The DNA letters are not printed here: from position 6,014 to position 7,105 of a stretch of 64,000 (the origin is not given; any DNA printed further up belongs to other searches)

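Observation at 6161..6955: Orphan candidate restriction endonuclease with an EID...VEGK motif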

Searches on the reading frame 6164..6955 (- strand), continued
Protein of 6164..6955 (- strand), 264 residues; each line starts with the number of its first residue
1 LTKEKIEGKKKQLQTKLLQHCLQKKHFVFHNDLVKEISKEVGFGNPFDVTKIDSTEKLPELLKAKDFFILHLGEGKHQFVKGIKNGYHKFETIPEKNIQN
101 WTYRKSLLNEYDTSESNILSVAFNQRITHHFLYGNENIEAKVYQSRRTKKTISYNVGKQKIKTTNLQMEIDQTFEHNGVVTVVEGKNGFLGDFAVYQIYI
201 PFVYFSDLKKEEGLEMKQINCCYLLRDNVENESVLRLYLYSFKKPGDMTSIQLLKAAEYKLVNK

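Call 50: search_protein_families(library=padloc, proteins=[L020:8466-9371:+, L020:9377-10144:+, P0281, P0295, P0278], max_evalue=0.00001)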
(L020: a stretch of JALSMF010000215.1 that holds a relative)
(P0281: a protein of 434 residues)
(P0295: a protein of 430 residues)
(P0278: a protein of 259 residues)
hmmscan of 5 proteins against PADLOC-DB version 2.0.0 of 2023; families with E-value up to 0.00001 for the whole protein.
L020:8466-9371:+ (302 aa): 22 families
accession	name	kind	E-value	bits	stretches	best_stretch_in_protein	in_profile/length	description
PDLC03294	MTase_II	-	4.7e-95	316.3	1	9-301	3-271/272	Type II methyltransferase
PDLC03735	oMTase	-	4e-92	306.6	1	7-300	4-281/284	orphan methyltransferase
PDLC03729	oMTase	-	4e-62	208.2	1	10-297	4-265/275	orphan methyltransferase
PDLC03261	MTase_II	-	4.5e-54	181.8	1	9-290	23-277/643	Type II methyltransferase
PDLC03266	MTase_II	-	7.4e-54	181.1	1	7-285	11-270/285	Type II methyltransferase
PDLC03247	MTase_II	-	4.7e-30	102.8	1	11-300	3-264/282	Type II methyltransferase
PDLC03264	MTase_II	-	1.4e-26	91.5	1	10-301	11-283/306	Type II methyltransferase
PDLC03344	MTase_II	-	5.8e-24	82.7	1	8-169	1-147/154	Type II methyltransferase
PDLC03383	MTase_II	-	1.6e-19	68.5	1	9-300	18-312/318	Type II methyltransferase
PDLC03302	MTase_II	-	6.1e-19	66.2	1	13-275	362-600/626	Type II methyltransferase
PDLC03349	MTase_II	-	1e-18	65.6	2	111-222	171-286/374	Type II methyltransferase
PDLC03717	oMTase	-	8.4e-18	62.7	1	11-285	3-249/285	orphan methyltransferase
PDLC03287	MTase_II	-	2.4e-17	61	1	11-300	364-640/646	Type II methyltransferase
PDLC04018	PD-Lambda-5_B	-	1.1e-16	59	1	14-253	8-234/291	-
PDLC03253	MTase_II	-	1.3e-13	49.2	1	8-211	1-182/253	Type II methyltransferase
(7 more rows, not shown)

L020:9377-10144:+ (256 aa): 1 family
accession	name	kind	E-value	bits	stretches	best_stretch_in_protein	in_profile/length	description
PDLC03513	REase_II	-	1.6e-32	111.5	1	3-251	7-248/426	Type II restriction enzyme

P0281 (434 aa): 1 family
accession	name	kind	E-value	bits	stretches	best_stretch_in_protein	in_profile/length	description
PDLC03513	REase_II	-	5.8e-34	116.3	1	30-410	30-424/426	Type II restriction enzyme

P0295 (430 aa): 1 family
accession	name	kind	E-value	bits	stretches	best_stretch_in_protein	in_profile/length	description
PDLC03513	REase_II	-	3.6e-55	186.1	1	6-426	9-423/426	Type II restriction enzyme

P0278 (259 aa): 1 family
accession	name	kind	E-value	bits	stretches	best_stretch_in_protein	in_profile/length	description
PDLC03513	REase_II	-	4.2e-34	116.7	1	4-258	2-248/426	Type II restriction enzyme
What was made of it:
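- Closest known: PADLOC REase_II family PDLC03513. Same: The long forms P0295 and P0281 match the model end to end (call 50).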

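Call 51: find_encoding_contigs(protein=P0278, flank=4000, max_places=3)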
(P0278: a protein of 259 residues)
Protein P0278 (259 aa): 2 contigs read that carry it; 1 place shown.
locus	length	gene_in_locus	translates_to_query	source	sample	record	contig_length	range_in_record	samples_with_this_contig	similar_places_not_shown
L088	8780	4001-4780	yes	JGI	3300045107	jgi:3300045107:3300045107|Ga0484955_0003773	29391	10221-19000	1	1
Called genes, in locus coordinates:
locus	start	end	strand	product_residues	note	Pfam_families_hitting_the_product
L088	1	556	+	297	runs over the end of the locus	PF00561:Abhydrolase_1, PF12146:Hydrolase_4, PF12697:Abhydrolase_6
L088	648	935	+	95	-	-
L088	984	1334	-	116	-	-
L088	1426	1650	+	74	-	PF13443:HTH_26, PF01381:HTH_3 (weak)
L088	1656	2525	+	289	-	PF02086:MethyltransfD12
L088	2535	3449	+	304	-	PF08241:Methyltransf_11 (faint), PF13649:Methyltransf_25 (faint), PF13847:Methyltransf_31 (faint), PF01170:UPF0020 (faint), PF01555:N6_N4_Mtase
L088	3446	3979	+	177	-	-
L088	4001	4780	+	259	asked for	PF22515:DUF6996, PF22518:DUF6997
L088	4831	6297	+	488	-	PF01487:DHquinase_I, PF08501:Shikimate_dh_N, PF18317:SDH_C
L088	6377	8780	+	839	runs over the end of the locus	PF00343:Phosphorylase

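Call 52: find_encoding_contigs(protein=P0292, flank=4000, max_places=3)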
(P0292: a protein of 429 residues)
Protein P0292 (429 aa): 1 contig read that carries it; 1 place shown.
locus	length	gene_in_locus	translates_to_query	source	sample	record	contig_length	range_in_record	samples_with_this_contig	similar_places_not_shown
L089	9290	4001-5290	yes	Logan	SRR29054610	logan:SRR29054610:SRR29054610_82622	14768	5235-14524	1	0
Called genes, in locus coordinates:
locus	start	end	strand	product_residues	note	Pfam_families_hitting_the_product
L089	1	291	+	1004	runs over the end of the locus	-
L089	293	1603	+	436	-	-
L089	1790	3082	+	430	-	PF12358:DUF3644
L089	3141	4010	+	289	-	PF02086:MethyltransfD12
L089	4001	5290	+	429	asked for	PF22515:DUF6996, PF22518:DUF6997, PF23871:DUF7226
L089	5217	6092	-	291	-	PF03602:Cons_hypoth95 (faint), PF01555:N6_N4_Mtase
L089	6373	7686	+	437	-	PF13091:PLDc_2, PF04851:ResIII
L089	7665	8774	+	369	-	PF00271:Helicase_C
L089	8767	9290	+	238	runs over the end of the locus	PF11969:DcpS_C, PF01230:HIT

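Call 55: search_protein_families(library=padloc, proteins=[L088:2535-3446:+, L089:5220-6092:-, L088:1656-2522:+, L089:3141-4007:+, L088:3446-3976:+], max_evalue=1e-20)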
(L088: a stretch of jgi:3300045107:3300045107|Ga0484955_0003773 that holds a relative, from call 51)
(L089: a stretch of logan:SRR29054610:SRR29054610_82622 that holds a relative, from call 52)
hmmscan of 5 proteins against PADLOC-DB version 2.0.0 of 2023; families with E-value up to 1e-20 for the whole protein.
L088:2535-3446:+ (304 aa): 16 families
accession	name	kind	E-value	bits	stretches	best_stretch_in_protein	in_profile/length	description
PDLC03371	MTase_II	-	4.8e-99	329.1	1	51-292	11-256/260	Type II methyltransferase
PDLC03216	MTase_II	-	4.3e-82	274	1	53-294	14-261/364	Type II methyltransferase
PDLC03738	oMTase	-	5.4e-77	257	1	54-289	24-266/376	orphan methyltransferase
PDLC03302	MTase_II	-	2e-53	180.1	1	53-289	7-261/626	Type II methyltransferase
PDLC03299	MTase_II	-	2.9e-42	143.2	1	52-290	16-259/296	Type II methyltransferase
PDLC03387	MTase_II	-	4.5e-33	112.6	1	143-293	131-280/289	Type II methyltransferase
PDLC03320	MTase_II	-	4.3e-32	109.4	1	187-293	173-279/289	Type II methyltransferase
PDLC03279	MTase_II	-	1.7e-30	103.9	1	50-288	356-584/587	Type II methyltransferase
PDLC03353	MTase_II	-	1.4e-29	101.5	1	50-291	9-251/260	Type II methyltransferase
PDLC03339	MTase_II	-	1.9e-29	100.6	0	186-289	164-272/399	Type II methyltransferase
PDLC03265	MTase_II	-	6.7e-25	86.2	0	201-288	244-328/333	Type II methyltransferase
PDLC03230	MTase_II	-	3.1e-23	80.7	0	52-293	37-287/360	Type II methyltransferase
PDLC03238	MTase_II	-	1.4e-22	78.3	0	39-143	114-205/428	Type II methyltransferase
PDLC03300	MTase_II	-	2e-22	77.6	0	106-293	82-281/302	Type II methyltransferase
PDLC04134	mad2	-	8.7e-22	75.6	0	50-147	340-408/492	mads_2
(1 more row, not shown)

L089:5220-6092:- (291 aa): 16 families
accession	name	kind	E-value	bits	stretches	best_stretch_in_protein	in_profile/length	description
PDLC03371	MTase_II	-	6.7e-99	328.6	1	5-249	7-256/260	Type II methyltransferase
PDLC03216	MTase_II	-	4.3e-83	277.3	1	10-254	13-264/364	Type II methyltransferase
PDLC03738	oMTase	-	3.2e-75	251.2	1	11-249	23-269/376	orphan methyltransferase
PDLC03302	MTase_II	-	2.3e-50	170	1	10-246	6-261/626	Type II methyltransferase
PDLC03299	MTase_II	-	4.7e-42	142.5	1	10-247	16-259/296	Type II methyltransferase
PDLC03279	MTase_II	-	1.6e-39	133.7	1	15-246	363-585/587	Type II methyltransferase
PDLC03387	MTase_II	-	1e-36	124.6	1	95-247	126-277/289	Type II methyltransferase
PDLC03320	MTase_II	-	2.7e-30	103.5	1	147-253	178-282/289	Type II methyltransferase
PDLC03353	MTase_II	-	6.6e-29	99.2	1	9-248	10-253/260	Type II methyltransferase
PDLC03339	MTase_II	-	2.8e-27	93.5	1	137-250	158-276/399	Type II methyltransferase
PDLC03228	MTase_II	-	6e-24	83.1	0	183-262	143-222/227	Type II methyltransferase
PDLC03230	MTase_II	-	1.5e-22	78.4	0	11-244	38-281/360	Type II methyltransferase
PDLC03265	MTase_II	-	6.8e-22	76.3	0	162-246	248-329/333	Type II methyltransferase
PDLC03354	MTase_II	-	6.9e-22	76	0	160-250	302-387/425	Type II methyltransferase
PDLC03229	MTase_II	-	2.3e-21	74.1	1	26-247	198-402/436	Type II methyltransferase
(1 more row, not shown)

L088:1656-2522:+ (289 aa): 7 families
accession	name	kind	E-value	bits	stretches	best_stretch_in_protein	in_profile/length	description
PDLC03729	oMTase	-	9.9e-71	236.4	1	34-286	5-268/275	orphan methyltransferase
PDLC03294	MTase_II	-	2.2e-58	196.1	1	31-285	2-269/272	Type II methyltransferase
PDLC03735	oMTase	-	1.2e-41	141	1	31-284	5-279/284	orphan methyltransferase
PDLC03266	MTase_II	-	8.8e-39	131.6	1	23-261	4-257/285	Type II methyltransferase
PDLC03261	MTase_II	-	6.8e-36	121.8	1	31-283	22-283/643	Type II methyltransferase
PDLC03264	MTase_II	-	5.4e-30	102.7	1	30-245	8-236/306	Type II methyltransferase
PDLC03383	MTase_II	-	5.2e-24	83.2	0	117-225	125-236/318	Type II methyltransferase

L089:3141-4007:+ (289 aa): 12 families
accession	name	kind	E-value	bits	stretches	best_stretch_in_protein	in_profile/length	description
PDLC03294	MTase_II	-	1.5e-103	344.2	1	22-287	3-270/272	Type II methyltransferase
PDLC03735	oMTase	-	4.6e-98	326.1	1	21-286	5-280/284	orphan methyltransferase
PDLC03261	MTase_II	-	2.3e-87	291.8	1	17-278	17-278/643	Type II methyltransferase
PDLC03729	oMTase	-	9.6e-73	243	1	23-286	4-267/275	orphan methyltransferase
PDLC03266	MTase_II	-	2.1e-61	205.9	1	20-288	11-284/285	Type II methyltransferase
PDLC03247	MTase_II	-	6.9e-34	115.3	1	24-266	3-242/282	Type II methyltransferase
PDLC03344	MTase_II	-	1.2e-32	110.8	1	23-165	3-149/154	Type II methyltransferase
PDLC03264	MTase_II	-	8.7e-26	88.9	1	21-287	9-282/306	Type II methyltransferase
PDLC03383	MTase_II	-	1e-22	78.9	0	109-246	129-260/318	Type II methyltransferase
PDLC03253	MTase_II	-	2.3e-21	74.7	1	23-265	3-232/253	Type II methyltransferase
PDLC03302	MTase_II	-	2.8e-21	73.9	1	14-246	350-576/626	Type II methyltransferase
PDLC03349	MTase_II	-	4.6e-21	73.3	0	121-226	188-293/374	Type II methyltransferase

L088:3446-3976:+ (177 aa): 0 families
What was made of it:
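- Closest known: DpnII/MboI-type cassettes. Same: Distant paralogues of this REase occupy the nuclease slot of cassettes with exactly that methyltransferase pair (L088, L089; calls 51, 52, 55).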

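Call 57: search_dna_similar(query=window:6164-6955:-, collection=plasmids, mode=protein, max_evalue=0.001, max_rows=20)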
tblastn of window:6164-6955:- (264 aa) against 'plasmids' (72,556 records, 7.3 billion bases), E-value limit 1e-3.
Records with a match: 5; places in all: 5; records where one place covers at least 80% of the query: 1.
Best place of each record, by identity: <60% 5.
By first word of the organism name: Enterococcus 4; Megamonas 1.
By predicted mobility (MOB-suite, as given by PLSDB): non-mobilizable 5.
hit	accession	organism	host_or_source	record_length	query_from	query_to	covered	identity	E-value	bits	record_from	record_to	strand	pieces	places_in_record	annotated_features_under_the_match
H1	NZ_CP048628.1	Megamonas funiformis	Homo sapiens,isolate gDNA,feces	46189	26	264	91%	24.6%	4e-9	64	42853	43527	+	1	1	hypothetical protein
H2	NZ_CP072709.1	Enterococcus faecium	Homo sapiens,blood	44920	49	208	61%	25.6%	2e-4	50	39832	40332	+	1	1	hypothetical protein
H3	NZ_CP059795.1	Enterococcus faecium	Homo sapiens,blood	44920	49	208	61%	25.6%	2e-4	50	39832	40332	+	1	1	hypothetical protein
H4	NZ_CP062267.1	Enterococcus faecium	Homo sapiens,blood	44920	49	208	61%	25.6%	2e-4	50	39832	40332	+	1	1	hypothetical protein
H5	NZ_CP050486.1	Enterococcus gallinarum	Gallus gallus domesticus,fecal matter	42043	49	208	61%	25.6%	2e-4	50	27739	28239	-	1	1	hypothetical protein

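Call 58: get_annotated_region(hit=H1, flank=4000)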
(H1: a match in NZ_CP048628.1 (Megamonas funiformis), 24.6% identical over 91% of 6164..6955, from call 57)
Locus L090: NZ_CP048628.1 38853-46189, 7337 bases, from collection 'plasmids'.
description: Megamonas funiformis strain JCM 14723 plasmid putative_Mfuni1, complete sequence
organism: Megamonas funiformis (NCBI taxid 437897)
taxonomy: Bacteria; Bacillota; Negativicutes; Selenomonadales; Selenomonadaceae; Megamonas; Megamonas funiformis
host: -; source: Homo sapiens,isolate gDNA,feces; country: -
typing (MOB-suite, as given by PLSDB): non-mobilizable
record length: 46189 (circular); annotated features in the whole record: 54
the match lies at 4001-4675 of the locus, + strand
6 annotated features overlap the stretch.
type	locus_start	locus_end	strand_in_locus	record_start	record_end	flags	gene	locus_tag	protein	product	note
CDS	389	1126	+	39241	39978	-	-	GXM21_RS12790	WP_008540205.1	AAA family ATPase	-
CDS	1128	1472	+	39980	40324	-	-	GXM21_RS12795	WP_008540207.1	toxin-antitoxin system HicB family antitoxin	-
CDS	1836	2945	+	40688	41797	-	-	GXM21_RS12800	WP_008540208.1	RNA-guided endonuclease TnpB family protein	-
CDS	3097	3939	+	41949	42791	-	-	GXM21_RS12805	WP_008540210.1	DNA adenine methylase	-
CDS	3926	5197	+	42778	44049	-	-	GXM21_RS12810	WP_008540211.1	hypothetical protein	-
CDS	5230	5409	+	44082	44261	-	-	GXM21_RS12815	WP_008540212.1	hypothetical protein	-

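Call 59: get_annotated_region(hit=H2, flank=4000)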
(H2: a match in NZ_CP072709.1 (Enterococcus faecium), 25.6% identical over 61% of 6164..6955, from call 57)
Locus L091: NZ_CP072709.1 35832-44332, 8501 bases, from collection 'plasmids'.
description: Enterococcus faecium strain VB3378 plasmid pVB3378_p2, complete sequence
organism: Enterococcus faecium (NCBI taxid 1352)
taxonomy: Bacteria; Bacillota; Bacilli; Lactobacillales; Enterococcaceae; Enterococcus; Enterococcus faecium
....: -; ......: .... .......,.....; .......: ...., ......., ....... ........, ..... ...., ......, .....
typing (MOB-suite, as given by PLSDB): non-mobilizable
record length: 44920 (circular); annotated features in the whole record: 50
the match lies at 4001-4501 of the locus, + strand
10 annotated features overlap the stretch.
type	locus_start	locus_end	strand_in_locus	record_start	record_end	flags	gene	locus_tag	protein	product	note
CDS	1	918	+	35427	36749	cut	-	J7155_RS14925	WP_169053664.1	hypothetical protein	-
CDS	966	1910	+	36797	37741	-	-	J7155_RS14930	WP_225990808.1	leucine-rich repeat domain-containing protein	-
CDS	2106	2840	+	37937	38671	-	-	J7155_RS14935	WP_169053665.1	recombinase family protein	-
CDS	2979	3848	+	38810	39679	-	-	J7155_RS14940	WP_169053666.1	DNA adenine methylase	-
CDS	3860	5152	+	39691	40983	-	-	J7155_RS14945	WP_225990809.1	hypothetical protein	-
CDS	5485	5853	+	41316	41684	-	-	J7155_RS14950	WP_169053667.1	hypothetical protein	-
CDS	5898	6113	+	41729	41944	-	-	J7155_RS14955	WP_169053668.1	hypothetical protein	-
CDS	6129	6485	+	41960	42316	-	-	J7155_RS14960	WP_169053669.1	hypothetical protein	-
CDS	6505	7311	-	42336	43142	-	-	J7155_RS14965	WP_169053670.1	hypothetical protein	-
CDS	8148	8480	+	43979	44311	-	-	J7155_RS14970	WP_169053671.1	hypothetical protein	-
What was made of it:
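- Closest known: PADLOC REase_II family PDLC03513. Same: They too sit beside DNA methyltransferases (calls 52, 58, 59).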

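Call 67: search_protein_families(library=phrogs, proteins=[window:6164-6955:-], max_evalue=0.01)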
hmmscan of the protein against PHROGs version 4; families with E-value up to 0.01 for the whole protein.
window:6164-6955:- (264 aa): 0 families
